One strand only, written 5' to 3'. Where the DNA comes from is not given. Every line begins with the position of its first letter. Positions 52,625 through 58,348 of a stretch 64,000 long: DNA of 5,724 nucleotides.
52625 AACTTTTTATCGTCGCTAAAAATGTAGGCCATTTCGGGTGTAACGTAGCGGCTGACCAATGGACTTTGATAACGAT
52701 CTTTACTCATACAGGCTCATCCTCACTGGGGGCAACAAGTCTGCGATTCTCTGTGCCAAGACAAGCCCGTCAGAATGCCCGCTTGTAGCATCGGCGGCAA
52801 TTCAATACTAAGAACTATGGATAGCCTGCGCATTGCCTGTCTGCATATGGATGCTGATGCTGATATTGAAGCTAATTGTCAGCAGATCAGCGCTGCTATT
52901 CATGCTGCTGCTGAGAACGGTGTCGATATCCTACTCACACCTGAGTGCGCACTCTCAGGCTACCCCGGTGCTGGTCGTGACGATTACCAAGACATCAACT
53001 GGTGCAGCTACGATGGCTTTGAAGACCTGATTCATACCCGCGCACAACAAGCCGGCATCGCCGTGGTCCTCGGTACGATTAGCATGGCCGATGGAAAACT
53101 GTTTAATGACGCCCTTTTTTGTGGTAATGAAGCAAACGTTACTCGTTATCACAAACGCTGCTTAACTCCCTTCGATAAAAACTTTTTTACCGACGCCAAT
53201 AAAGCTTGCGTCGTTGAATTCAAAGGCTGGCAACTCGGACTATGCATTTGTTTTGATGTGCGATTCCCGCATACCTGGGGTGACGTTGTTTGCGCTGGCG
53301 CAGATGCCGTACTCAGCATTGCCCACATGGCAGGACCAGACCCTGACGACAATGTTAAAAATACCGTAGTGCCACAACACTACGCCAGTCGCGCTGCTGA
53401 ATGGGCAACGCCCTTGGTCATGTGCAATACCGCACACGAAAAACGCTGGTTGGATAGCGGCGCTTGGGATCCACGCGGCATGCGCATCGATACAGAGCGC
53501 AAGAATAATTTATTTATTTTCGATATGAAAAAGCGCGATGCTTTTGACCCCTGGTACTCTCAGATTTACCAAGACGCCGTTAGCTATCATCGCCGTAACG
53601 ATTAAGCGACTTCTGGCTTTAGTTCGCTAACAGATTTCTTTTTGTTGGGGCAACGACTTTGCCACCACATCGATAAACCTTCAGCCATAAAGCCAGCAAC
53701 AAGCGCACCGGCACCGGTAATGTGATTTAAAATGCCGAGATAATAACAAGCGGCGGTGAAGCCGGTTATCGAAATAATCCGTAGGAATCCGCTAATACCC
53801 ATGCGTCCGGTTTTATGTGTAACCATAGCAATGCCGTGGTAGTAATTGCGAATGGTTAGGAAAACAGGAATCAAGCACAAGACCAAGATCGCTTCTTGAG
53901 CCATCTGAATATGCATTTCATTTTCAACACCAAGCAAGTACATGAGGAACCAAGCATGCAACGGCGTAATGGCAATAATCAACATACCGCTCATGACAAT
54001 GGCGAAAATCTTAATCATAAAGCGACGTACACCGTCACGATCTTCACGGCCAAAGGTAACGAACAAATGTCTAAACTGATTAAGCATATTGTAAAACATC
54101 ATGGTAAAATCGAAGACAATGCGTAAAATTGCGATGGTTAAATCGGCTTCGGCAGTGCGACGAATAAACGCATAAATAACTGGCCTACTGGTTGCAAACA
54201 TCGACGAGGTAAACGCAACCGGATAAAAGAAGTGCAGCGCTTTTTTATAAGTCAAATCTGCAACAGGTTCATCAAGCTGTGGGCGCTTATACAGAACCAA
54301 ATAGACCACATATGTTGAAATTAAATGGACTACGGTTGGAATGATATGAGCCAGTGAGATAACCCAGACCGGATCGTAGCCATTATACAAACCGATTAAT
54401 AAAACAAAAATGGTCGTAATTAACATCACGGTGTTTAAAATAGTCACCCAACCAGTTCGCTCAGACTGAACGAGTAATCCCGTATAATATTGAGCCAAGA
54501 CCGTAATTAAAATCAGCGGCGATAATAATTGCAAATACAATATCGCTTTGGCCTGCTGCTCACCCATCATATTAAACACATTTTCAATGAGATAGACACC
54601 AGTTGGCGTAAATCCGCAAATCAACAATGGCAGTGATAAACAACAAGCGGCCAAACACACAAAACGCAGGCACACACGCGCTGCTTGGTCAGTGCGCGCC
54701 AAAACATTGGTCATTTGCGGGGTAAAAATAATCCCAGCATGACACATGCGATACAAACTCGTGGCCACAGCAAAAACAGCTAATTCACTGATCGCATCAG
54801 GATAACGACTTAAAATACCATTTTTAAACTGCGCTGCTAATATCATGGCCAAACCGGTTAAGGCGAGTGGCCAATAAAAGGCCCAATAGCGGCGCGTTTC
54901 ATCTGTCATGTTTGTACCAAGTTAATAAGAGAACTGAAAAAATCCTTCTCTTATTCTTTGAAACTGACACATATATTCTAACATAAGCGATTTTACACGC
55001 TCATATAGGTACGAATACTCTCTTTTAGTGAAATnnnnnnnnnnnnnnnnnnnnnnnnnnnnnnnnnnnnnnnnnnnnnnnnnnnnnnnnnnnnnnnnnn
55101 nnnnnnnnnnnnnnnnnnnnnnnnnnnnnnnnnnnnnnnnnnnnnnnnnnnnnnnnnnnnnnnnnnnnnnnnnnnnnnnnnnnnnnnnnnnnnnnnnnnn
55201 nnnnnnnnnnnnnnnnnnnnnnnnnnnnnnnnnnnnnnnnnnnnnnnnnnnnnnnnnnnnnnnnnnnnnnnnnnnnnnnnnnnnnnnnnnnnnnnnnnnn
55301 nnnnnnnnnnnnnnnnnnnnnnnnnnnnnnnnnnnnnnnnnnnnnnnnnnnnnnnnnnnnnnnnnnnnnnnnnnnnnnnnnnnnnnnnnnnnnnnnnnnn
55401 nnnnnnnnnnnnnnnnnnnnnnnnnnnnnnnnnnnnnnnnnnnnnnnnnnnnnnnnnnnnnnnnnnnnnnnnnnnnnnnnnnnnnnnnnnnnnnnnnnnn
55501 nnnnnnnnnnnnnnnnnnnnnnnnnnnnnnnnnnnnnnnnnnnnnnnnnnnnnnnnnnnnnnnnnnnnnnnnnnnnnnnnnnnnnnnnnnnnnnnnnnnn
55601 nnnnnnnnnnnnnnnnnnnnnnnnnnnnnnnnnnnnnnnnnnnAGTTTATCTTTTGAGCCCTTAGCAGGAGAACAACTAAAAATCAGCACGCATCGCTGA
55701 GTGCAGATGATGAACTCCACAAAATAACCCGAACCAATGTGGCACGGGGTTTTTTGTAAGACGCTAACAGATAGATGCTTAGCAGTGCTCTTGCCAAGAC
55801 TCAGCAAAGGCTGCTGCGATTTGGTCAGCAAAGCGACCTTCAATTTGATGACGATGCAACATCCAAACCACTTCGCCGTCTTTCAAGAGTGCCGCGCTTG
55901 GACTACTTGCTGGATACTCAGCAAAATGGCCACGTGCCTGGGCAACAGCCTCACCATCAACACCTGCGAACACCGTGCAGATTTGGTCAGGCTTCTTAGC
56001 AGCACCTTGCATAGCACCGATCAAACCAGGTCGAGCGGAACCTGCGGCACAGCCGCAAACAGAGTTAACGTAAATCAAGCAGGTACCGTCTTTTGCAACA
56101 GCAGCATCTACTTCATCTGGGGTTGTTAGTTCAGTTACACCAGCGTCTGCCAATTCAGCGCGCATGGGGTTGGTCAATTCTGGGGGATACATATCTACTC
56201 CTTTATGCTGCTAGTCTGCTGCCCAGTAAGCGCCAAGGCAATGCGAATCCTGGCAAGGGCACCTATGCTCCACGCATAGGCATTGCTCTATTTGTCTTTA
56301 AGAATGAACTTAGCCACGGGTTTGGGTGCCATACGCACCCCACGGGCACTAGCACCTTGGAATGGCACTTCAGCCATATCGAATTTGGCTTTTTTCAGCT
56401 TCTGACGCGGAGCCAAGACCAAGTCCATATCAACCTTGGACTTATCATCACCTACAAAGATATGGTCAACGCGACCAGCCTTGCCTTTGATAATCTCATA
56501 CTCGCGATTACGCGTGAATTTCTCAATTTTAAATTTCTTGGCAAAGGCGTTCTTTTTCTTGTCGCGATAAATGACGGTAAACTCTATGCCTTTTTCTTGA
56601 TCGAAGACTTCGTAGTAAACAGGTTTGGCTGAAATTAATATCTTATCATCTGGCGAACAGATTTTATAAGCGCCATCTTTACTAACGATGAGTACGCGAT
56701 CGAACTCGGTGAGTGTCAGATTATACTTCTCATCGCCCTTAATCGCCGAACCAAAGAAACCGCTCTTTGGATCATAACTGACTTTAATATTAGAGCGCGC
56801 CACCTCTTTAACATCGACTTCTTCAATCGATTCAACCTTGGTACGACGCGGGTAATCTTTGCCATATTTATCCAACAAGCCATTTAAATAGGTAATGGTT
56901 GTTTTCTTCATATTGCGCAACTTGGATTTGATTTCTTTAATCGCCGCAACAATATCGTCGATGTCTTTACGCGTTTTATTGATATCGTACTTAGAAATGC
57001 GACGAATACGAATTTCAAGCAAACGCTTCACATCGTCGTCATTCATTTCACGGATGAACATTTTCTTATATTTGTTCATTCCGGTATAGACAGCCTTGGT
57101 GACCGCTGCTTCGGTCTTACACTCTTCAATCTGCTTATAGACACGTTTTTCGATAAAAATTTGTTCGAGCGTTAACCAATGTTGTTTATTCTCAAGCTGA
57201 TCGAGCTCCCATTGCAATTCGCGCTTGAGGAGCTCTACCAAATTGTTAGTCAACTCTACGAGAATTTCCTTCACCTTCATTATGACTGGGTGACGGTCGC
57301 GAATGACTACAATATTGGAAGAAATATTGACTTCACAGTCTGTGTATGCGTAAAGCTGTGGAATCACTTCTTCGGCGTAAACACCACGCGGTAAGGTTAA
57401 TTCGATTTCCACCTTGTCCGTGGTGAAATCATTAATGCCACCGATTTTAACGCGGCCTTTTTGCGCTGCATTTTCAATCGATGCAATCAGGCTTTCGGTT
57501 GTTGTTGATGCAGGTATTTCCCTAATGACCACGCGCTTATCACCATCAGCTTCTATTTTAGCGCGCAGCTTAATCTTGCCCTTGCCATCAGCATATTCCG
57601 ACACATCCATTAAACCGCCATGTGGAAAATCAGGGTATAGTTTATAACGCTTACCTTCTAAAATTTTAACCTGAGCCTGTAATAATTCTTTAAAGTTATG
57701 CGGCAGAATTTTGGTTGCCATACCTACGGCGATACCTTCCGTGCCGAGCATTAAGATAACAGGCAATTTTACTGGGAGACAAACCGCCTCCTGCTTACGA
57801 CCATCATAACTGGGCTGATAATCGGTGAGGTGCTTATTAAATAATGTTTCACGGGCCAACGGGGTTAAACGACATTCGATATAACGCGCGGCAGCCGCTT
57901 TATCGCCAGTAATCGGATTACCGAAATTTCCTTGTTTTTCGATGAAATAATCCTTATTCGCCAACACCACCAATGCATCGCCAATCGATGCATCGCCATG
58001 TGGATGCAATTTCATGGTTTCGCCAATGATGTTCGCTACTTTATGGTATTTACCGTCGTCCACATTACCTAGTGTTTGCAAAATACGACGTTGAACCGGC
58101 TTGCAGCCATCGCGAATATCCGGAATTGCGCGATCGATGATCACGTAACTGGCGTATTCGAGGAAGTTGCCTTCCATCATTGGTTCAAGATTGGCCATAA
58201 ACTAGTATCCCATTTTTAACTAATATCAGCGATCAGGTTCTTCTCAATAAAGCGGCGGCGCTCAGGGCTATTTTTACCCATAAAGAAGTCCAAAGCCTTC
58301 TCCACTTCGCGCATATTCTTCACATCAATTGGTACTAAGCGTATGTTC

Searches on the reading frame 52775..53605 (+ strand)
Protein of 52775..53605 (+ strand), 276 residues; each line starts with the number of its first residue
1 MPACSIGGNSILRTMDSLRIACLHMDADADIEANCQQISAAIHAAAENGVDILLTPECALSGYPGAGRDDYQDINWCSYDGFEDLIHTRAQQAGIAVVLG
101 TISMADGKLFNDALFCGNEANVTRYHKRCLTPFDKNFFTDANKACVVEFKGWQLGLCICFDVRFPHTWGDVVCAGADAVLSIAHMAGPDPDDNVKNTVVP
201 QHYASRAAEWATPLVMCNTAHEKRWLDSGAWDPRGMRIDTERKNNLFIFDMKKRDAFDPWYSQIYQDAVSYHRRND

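Call 93: search_protein_families(library=pfam, proteins=[window:52775-53605:+], max_evalue=0.00001)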
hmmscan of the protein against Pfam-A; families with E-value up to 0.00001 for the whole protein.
window:52775-53605:+ (276 aa): 1 family
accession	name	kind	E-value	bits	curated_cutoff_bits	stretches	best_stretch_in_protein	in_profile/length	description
PF00795.27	CN_hydrolase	-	1.5e-20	74.1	23.2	1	19-237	1-230/256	Carbon-nitrogen hydrolase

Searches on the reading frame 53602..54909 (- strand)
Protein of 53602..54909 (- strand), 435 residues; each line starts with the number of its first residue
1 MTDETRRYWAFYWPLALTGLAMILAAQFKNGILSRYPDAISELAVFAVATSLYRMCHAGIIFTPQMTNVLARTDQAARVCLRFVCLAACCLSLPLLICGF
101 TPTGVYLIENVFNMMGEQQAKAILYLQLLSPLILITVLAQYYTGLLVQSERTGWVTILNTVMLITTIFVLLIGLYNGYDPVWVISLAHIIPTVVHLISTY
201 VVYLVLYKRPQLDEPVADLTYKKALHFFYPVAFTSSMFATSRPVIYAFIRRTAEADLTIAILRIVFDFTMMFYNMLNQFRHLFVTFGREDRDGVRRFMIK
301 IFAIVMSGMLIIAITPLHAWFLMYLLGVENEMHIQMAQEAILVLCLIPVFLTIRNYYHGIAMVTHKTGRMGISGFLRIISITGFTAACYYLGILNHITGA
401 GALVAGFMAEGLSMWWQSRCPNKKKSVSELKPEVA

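Call 85: search_protein_families(library=pfam, proteins=[window:53602-54909:-], max_evalue=0.001)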
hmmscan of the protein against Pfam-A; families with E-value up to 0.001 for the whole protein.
window:53602-54909:- (435 aa): 1 family
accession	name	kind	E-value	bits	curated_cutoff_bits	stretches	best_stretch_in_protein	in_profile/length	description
PF07260.16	ANKH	-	2.5e-10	40.6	22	1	9-289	11-306/344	Progressive ankylosis protein (ANKH)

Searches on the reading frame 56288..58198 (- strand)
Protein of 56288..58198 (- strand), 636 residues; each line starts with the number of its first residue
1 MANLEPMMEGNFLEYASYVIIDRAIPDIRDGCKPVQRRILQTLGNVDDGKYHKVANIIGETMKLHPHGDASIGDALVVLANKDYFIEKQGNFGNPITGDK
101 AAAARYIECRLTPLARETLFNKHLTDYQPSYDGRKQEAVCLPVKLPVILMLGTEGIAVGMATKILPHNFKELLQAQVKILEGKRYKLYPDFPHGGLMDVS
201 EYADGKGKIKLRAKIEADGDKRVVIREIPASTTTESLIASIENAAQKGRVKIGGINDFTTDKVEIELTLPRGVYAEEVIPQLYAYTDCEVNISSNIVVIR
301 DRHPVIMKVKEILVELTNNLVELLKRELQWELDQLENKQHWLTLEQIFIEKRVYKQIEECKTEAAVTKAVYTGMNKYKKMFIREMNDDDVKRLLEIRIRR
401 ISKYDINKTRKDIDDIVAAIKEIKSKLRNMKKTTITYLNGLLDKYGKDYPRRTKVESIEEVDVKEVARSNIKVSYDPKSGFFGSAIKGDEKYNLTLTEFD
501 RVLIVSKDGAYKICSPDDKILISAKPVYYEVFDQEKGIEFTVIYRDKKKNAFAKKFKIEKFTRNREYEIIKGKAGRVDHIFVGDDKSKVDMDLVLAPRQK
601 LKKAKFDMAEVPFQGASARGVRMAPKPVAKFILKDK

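Call 19: search_protein_families(library=pfam, proteins=[window:56288-58198:-])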
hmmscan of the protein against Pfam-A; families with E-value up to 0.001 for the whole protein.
window:56288-58198:- (636 aa): 1 family
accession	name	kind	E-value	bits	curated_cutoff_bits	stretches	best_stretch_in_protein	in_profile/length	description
PF00521.26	DNA_topoisoIV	-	1.2e-105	354.3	31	1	23-433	1-426/432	DNA gyrase/topoisomerase IV, subunit A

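Call 20: find_related_loci(query=window:56288-58198:-, collection=genome_contigs, flank=2000)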
Query window:56288-58198:- (636 aa) in genome_contigs; peptide patterns used: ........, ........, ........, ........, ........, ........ (x = any residue, [..] = any of these).
152 stretches matched a pattern; 10 encode a relative of the query (tblastn E <= 1e-3); 10 distinct loci.
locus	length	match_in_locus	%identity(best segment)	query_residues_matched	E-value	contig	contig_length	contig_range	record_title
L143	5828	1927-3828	82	1-634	0e+0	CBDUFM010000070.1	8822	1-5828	MAG TPA_asm: uncultured bacterium isolate SRR22808126_binner23_Refined_68 genome assembly, contig: ERZ25043457.4970, who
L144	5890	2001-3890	68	1-631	0e+0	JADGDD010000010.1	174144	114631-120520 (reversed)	MAG: Planctomycetota bacterium isolate BB1 NODE_10_length_174144_cov_9.766923, whole genome shotgun sequence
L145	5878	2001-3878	52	1-630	0e+0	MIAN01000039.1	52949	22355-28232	MAG: Spirochaetes bacterium GWB1_27_13 gwb1_scaffold_1320, whole genome shotgun sequence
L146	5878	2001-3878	52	1-630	0e+0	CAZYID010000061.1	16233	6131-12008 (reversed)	MAG TPA_asm: uncultured Spirochaetales bacterium isolate binchicken_co129_611 genome assembly, contig: NODE_10598_length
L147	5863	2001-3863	51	1-624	0e+0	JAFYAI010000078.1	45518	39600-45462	MAG: Spirochaetales bacterium isolate RGIG6909 Sheep_Rumen-5__c853709, whole genome shotgun sequence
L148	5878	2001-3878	52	1-630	0e+0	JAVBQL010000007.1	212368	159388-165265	MAG: Spirochaetota bacterium isolate EPI_MAG_00166 c_000006707544, whole genome shotgun sequence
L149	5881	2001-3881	48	1-630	0e+0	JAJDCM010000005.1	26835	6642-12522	MAG: Planctomycetota bacterium isolate OFTM205 OFTM205_4, whole genome shotgun sequence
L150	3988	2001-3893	46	1-630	9e-174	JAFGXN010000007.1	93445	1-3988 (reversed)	MAG: Spirochaetales bacterium isolate ZodW_Metabat.38 k87_1156791, whole genome shotgun sequence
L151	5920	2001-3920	43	1-634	4e-158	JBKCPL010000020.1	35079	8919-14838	MAG: Bacteroidota bacterium isolate samp_506_metabat2_96 samp_506_487375, whole genome shotgun sequence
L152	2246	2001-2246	52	3-80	5e-18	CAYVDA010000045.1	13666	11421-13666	MAG TPA_asm: uncultured Faecalimonas sp. isolate SRP350583_co1_174 genome assembly, contig: NODE_7692_length_13666_cov_2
